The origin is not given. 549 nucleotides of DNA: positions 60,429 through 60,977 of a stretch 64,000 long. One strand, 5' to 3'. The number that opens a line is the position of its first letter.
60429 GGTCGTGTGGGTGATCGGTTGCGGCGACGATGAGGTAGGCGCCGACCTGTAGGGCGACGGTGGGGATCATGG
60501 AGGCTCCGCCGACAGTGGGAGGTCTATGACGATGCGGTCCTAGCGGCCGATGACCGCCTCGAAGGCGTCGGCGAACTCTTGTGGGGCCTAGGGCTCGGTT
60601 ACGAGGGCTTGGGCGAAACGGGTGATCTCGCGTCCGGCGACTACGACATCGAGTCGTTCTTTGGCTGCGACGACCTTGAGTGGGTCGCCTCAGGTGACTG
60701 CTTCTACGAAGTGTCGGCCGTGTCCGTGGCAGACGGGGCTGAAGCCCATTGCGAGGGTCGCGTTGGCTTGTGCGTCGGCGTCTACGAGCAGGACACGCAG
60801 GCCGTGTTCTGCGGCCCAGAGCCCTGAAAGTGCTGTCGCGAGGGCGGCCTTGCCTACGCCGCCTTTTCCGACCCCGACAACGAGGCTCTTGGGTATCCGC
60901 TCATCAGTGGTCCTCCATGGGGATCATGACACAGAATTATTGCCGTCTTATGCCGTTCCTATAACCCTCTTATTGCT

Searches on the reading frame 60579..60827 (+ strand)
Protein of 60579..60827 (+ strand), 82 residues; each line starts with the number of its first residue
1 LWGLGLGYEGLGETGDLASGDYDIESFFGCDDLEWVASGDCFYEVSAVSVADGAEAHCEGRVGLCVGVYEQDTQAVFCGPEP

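Call 31: find_encoding_contigs(protein=window:60579-60827:+, flank=10000, max_places=3)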
Protein window:60579-60827:+ (82 aa): 1 contig read that carries it; 1 place shown.
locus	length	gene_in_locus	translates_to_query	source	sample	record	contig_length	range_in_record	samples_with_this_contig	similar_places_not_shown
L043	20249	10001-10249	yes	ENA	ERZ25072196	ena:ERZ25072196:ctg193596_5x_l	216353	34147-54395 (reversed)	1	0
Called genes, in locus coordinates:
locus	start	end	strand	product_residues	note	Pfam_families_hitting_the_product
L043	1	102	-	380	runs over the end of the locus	PF00004:AAA (weak), PF07728:AAA_5 (weak)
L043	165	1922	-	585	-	PF25591:LRV_2 (faint), PF13646:HEAT_2 (faint), PF02985:HEAT (faint), PF01816:LRV (weak)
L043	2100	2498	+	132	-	-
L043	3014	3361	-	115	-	PF00275:EPSP_synthase (weak)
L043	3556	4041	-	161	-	PF00275:EPSP_synthase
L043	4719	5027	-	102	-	-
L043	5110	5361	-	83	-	-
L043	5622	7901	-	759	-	-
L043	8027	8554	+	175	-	-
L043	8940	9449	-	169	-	-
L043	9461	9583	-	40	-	-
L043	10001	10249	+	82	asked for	-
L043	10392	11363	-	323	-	-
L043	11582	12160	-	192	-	-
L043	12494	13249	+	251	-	-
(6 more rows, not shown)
